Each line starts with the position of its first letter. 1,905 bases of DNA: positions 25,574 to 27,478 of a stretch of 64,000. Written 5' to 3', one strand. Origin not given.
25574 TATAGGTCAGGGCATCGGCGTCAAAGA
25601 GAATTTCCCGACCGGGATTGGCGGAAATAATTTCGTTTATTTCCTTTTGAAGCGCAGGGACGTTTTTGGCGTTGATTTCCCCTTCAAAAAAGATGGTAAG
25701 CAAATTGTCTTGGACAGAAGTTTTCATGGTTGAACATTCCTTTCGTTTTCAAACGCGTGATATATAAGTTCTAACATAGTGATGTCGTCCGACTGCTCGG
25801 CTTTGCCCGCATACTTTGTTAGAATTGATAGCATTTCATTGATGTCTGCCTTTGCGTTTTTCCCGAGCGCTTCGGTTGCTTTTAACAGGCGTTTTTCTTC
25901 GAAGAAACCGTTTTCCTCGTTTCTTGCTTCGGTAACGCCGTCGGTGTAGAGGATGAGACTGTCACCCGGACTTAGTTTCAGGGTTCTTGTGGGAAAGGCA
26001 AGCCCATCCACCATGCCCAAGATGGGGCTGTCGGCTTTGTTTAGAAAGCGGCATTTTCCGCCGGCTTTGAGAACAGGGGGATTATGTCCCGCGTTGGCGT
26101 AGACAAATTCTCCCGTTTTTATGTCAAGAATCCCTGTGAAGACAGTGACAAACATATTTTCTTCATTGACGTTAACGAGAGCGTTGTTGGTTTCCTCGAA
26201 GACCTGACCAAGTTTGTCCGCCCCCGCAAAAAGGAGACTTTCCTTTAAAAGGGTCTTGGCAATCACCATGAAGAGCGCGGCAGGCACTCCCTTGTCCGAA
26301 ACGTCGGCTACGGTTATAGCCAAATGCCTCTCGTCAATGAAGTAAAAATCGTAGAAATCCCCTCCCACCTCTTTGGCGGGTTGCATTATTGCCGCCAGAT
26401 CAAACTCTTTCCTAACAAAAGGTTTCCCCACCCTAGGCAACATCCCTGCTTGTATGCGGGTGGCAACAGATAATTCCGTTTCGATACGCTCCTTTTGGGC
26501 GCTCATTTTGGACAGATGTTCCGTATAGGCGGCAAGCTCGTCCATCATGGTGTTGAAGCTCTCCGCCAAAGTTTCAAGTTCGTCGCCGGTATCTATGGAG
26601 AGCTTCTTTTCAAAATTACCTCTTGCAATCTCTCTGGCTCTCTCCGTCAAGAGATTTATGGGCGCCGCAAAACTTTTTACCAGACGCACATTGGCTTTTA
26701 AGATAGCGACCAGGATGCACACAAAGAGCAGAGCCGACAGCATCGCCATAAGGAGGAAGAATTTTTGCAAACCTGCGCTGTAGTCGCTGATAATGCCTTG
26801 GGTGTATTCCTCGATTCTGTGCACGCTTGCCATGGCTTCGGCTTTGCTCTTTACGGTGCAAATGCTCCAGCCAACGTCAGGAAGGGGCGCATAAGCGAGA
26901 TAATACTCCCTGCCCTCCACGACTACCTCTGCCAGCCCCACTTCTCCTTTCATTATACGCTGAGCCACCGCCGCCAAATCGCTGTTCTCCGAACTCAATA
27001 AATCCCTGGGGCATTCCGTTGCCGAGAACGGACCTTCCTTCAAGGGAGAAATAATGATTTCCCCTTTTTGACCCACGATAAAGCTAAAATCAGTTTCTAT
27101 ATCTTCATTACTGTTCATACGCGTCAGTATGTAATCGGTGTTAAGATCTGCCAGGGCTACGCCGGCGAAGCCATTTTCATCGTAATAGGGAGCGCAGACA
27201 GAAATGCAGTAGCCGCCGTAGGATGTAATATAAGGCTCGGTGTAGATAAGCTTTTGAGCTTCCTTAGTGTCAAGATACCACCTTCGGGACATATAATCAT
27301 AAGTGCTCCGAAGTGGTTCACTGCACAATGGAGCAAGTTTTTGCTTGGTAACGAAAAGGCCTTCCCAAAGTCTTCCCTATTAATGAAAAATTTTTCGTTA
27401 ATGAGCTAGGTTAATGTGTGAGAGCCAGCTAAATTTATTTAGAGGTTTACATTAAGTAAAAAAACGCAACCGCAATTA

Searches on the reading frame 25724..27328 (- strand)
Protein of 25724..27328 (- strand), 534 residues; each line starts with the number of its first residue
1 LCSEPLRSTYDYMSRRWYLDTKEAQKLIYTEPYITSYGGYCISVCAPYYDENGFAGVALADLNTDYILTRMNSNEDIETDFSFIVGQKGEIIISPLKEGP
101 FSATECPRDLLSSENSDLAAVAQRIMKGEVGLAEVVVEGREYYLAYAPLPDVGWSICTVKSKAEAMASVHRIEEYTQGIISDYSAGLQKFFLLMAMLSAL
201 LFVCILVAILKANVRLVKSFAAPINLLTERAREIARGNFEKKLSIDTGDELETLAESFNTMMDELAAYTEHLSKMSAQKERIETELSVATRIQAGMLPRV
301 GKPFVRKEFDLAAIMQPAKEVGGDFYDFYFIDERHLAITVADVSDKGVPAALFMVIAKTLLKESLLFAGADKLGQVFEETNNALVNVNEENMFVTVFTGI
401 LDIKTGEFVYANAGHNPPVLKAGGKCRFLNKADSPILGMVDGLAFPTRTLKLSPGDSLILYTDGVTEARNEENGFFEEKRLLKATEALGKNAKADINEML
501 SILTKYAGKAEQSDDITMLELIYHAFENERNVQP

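Call 35: search_protein_families(library=ncbifam, proteins=[window:25724-27328:-], max_evalue=0.00001)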
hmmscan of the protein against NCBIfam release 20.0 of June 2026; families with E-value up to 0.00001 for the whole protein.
window:25724-27328:- (534 aa): 16 families
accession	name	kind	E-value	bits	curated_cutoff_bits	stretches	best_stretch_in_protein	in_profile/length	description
NF038263.1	prot_phos_SiaA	equivalog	5.9e-27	94.5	700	1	127-520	262-654/658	biofilm regulation protein phosphatase SiaA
NF045505.1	RR_RssB_Pseudo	equivalog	1.3e-19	70.5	700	1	283-520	153-388/394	two-component system response regulator RssB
NF045911.1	TCSHisKinNblS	equivalog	4.7e-10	38.4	1000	1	201-287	186-273/621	two-component system sensor histidine kinase NblS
NF033092.0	HK_WalK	equivalog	1.5e-09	37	725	1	183-282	161-260/594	cell wall metabolism sensor histidine kinase WalK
TIGR02865.1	spore_II_E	equivalog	2.7e-09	35.7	490.8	1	317-518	562-758/764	stage II sporulation protein E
NF040691.1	MtrAB_MtrB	equivalog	2.2e-08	33.6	450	1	196-282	190-274/507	MtrAB system histidine kinase MtrB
NF058645.1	MCPCtpMPsAe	equivalog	1.7e-07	30.4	900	1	192-287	203-298/558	methyl-accepting chemotaxis protein CtpM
NF008184.0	PRK10935.1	equivalog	1.9e-07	30.1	553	1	192-279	148-236/565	nitrate/nitrite two-component system sensor histidine kinase NarQ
NF012163.2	BaeS_SmeS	equivalog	4.1e-07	29.3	500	1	203-268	172-236/457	sensor histidine kinase efflux regulator BaeS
NF053592.1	HK_near_YfiR_like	equivalog_domain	8e-07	28.8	194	1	188-266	144-222/223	sensor histidine kinase, YfiR-like protein-associated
NF007423.1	PRK09966.1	equivalog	1.4e-06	27.4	325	1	179-276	134-232/390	diguanylate cyclase DgcN/YfiN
NF011615.0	PRK15041.1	equivalog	2.6e-06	26.4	947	1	194-266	193-264/554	methyl-accepting chemotaxis protein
NF007896.0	PRK10600.1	equivalog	2.8e-06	26.3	578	1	166-279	128-237/598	nitrate/nitrite two-component system sensor histidine kinase NarX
NF007007.0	PRK09470.1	equivalog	5.5e-06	25.5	486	1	175-270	147-243/463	envelope stress sensor histidine kinase CpxA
NF041210.1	his_kin_PieS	equivalog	5.7e-06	25.6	850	1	200-282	168-253/474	two component system sensor histidine kinase PieS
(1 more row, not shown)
